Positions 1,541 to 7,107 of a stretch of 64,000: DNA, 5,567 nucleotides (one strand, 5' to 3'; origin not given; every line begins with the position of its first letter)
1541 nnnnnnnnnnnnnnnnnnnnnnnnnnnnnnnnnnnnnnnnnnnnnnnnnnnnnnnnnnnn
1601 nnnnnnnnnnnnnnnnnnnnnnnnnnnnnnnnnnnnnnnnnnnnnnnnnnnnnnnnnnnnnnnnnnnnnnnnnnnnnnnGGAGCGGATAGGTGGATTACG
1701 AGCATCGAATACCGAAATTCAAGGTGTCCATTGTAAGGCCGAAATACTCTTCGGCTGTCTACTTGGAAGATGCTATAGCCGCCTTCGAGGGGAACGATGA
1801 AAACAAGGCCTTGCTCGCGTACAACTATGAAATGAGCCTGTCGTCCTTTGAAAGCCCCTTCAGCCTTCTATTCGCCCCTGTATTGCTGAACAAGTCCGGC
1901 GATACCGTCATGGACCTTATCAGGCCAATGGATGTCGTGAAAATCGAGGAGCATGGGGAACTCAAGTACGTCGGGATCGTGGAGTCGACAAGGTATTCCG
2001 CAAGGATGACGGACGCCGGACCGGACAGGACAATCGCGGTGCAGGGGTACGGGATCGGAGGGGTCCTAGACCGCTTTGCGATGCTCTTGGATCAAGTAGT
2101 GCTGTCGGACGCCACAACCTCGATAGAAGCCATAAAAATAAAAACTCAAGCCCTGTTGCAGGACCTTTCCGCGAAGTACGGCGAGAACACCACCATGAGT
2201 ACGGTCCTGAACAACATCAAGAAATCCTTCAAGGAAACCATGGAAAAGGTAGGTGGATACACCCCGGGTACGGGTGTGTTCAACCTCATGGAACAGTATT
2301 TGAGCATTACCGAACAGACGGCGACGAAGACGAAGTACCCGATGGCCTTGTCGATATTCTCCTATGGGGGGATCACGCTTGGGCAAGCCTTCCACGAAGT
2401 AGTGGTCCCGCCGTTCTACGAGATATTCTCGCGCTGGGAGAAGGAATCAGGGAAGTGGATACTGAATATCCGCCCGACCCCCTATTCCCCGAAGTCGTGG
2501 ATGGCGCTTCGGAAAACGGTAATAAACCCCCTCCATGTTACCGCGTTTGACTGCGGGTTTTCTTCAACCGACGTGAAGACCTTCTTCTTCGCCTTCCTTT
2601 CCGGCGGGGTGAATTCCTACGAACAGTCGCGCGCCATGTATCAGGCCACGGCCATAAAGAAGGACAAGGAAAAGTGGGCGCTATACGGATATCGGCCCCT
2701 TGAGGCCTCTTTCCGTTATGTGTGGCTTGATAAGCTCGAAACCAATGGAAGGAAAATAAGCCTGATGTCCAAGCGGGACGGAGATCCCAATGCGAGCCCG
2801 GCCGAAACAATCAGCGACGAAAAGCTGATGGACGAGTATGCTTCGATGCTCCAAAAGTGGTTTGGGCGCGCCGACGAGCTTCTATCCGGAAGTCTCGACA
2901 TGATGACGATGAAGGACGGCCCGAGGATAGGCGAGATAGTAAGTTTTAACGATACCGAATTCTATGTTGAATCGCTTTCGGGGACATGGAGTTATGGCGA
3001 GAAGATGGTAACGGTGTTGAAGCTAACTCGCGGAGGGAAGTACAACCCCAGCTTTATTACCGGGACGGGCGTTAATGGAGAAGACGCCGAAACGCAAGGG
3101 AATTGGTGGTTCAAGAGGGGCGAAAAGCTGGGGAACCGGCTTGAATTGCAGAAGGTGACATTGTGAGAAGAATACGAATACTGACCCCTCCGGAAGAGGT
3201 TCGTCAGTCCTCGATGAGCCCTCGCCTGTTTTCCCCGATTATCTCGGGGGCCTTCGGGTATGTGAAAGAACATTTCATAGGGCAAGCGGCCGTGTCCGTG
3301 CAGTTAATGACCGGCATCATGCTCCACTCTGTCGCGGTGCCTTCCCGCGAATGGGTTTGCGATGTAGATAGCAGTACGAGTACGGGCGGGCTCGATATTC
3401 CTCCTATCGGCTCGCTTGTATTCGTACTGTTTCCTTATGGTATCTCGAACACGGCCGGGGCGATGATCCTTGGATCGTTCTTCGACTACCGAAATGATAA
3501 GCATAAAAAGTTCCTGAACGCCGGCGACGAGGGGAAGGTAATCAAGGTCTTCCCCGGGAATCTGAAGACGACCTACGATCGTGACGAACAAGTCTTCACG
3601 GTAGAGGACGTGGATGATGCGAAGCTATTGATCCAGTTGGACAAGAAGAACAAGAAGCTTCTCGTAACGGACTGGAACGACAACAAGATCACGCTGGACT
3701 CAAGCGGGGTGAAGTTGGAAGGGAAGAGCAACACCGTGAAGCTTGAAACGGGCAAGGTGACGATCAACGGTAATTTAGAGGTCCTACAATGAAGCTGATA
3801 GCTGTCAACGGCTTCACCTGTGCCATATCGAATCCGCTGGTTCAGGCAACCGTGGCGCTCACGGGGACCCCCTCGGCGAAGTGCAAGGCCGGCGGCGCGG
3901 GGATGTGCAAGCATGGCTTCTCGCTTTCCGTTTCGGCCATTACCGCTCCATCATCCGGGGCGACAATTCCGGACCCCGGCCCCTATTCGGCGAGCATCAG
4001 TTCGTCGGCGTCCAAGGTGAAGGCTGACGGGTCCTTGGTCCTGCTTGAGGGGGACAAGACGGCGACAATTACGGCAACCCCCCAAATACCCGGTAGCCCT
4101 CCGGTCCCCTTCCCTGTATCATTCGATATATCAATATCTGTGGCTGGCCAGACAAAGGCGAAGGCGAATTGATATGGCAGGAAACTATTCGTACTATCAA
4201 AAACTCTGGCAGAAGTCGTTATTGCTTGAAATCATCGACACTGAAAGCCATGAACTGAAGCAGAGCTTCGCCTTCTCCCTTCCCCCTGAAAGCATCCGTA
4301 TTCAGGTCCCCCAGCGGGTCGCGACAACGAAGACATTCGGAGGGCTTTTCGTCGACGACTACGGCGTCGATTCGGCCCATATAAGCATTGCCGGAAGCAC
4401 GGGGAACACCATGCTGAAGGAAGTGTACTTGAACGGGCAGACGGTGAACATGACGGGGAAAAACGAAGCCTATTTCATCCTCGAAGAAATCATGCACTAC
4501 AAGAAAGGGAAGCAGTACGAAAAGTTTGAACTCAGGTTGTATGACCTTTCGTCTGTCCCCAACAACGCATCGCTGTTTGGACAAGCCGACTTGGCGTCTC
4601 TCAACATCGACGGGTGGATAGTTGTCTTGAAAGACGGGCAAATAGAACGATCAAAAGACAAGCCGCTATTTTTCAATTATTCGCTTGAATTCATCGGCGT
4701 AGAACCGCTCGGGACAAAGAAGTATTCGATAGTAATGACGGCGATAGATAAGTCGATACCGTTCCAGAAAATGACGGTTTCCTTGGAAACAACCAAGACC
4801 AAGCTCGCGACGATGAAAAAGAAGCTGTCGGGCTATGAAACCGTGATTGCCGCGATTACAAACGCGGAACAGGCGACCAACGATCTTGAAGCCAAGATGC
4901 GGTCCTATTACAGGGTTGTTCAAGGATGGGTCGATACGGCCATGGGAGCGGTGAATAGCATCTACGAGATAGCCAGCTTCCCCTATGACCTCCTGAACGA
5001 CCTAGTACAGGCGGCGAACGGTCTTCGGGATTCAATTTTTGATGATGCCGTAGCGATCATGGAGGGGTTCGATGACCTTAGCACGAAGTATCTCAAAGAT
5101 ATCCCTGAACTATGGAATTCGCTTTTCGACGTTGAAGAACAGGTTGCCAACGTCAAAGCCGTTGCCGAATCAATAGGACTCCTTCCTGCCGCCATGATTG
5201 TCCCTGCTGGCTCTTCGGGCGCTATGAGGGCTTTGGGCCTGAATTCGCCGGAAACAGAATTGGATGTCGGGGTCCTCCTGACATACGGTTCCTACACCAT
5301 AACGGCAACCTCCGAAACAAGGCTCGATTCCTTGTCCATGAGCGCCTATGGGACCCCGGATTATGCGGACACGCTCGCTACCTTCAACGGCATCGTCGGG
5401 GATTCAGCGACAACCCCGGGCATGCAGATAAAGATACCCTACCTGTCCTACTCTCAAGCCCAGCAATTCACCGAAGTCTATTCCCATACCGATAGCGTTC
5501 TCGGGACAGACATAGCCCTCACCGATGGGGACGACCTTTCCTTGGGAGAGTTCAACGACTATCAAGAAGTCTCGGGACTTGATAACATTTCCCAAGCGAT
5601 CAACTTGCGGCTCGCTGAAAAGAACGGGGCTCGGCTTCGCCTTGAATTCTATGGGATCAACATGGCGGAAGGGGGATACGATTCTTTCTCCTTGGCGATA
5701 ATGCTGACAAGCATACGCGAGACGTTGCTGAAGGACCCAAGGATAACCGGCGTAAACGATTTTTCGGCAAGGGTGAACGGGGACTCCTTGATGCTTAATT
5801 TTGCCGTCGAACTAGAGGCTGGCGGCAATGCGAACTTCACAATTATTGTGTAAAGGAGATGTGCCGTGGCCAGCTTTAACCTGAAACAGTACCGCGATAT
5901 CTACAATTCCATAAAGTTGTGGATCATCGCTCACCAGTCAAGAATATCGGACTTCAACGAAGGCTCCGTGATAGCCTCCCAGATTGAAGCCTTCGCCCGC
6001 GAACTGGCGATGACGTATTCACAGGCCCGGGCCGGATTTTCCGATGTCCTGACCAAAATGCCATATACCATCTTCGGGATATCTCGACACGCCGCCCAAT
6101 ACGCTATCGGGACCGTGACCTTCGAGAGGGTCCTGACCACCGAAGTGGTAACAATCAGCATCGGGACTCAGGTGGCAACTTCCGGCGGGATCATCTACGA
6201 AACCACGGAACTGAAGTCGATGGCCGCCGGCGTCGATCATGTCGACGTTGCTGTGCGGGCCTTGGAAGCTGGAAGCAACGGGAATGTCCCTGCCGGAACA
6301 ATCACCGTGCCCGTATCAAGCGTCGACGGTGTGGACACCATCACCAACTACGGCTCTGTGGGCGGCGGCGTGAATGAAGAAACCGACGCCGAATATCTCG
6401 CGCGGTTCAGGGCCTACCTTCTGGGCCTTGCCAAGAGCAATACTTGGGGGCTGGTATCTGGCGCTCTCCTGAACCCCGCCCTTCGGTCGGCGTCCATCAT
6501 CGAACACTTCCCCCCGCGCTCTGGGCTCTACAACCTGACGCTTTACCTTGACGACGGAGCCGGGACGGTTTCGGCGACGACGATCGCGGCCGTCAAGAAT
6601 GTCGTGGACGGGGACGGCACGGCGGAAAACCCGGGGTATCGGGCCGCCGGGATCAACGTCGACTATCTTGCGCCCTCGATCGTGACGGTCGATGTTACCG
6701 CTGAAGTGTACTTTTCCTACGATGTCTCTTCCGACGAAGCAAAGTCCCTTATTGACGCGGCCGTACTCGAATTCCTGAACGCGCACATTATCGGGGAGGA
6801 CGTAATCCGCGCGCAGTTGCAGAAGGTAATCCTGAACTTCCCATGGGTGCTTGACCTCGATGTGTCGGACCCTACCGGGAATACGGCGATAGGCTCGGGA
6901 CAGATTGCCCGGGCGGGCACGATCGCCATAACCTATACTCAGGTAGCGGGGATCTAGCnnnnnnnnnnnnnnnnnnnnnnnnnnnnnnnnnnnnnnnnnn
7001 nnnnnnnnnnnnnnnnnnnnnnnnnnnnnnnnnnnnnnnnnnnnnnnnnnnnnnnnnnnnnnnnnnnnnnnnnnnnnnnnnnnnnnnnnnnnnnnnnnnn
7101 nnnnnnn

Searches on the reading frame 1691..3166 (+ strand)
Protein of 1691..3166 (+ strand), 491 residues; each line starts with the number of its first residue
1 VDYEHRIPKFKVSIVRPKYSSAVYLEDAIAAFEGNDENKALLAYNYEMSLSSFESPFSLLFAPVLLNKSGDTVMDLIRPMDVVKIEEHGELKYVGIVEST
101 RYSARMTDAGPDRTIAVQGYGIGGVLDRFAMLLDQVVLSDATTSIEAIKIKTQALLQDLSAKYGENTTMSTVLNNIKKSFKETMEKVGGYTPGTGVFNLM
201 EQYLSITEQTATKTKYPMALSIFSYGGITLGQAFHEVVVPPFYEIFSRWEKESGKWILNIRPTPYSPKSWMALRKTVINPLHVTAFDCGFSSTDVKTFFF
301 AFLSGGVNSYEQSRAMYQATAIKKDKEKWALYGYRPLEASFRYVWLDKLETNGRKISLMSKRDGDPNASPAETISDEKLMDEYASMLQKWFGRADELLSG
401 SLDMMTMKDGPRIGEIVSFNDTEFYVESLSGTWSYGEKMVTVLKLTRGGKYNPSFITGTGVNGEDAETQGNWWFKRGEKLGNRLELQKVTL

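Call 21: search_protein_families(library=phrogs, proteins=[window:1691-3166:+], max_evalue=0.0001)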
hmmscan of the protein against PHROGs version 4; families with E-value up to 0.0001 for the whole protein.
window:1691-3166:+ (491 aa): 1 family
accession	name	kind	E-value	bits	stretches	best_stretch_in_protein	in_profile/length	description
phrog_1015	-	tail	1.5e-19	71.1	2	166-353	163-342/795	tail protein with lysin activity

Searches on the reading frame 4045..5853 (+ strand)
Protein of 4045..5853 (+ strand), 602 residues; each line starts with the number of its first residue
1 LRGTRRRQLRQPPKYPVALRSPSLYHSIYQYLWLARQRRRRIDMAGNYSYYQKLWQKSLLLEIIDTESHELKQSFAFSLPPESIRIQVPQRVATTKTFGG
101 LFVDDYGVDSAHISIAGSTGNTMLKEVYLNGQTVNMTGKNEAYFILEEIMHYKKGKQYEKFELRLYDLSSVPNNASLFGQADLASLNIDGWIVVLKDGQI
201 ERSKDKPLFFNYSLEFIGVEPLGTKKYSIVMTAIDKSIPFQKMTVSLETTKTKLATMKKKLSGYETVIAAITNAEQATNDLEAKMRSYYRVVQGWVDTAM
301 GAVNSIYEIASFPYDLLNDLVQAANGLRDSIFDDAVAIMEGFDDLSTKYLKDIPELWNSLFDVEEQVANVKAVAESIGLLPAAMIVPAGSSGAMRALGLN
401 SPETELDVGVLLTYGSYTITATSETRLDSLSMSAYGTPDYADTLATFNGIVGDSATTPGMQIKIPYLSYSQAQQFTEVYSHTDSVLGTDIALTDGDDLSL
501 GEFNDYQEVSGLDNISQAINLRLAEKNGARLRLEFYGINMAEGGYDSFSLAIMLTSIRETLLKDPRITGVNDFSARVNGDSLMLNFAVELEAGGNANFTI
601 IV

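Call 21: search_protein_families(library=phrogs, proteins=[window:4045-5853:+], max_evalue=0.0001)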
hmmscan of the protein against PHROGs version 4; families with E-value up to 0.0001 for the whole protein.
window:4045-5853:+ (602 aa): 5 families
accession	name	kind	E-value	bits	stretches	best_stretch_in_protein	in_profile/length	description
phrog_1011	-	head and packaging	2.7e-14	54.6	1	72-122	25-75/361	virion structural protein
phrog_975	-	tail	1e-09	38.9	1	457-595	59-220/238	baseplate protein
phrog_4033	-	unknown function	5.3e-08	32.6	0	420-590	446-620/630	-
phrog_15542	-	tail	6.7e-07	30.2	1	412-471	33-92/110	tail sheath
phrog_120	-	tail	4.5e-05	24.4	0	548-589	119-164/303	baseplate wedge subunit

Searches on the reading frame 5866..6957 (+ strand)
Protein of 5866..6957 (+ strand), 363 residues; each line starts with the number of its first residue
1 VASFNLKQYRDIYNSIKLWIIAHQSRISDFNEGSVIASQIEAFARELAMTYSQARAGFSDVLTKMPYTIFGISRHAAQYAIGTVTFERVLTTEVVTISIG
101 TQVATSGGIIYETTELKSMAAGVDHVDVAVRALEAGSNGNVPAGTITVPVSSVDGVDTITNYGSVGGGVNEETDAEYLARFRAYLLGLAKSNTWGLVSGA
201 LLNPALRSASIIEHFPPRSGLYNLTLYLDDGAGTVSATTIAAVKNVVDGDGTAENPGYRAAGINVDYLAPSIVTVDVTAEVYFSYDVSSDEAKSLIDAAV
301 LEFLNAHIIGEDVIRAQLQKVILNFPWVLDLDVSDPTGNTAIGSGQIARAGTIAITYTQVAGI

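Call 21: search_protein_families(library=phrogs, proteins=[window:5866-6957:+], max_evalue=0.0001)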
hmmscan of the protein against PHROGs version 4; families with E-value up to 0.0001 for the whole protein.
window:5866-6957:+ (363 aa): 3 families
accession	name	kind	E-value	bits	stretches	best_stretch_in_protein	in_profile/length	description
phrog_6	-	tail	7.4e-50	171.1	1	5-361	68-409/548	baseplate wedge subunit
phrog_2103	-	tail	5.4e-08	33.5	1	68-158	74-159/162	baseplate protein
phrog_1608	-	tail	1.9e-06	28.5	1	232-355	67-188/192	tail protein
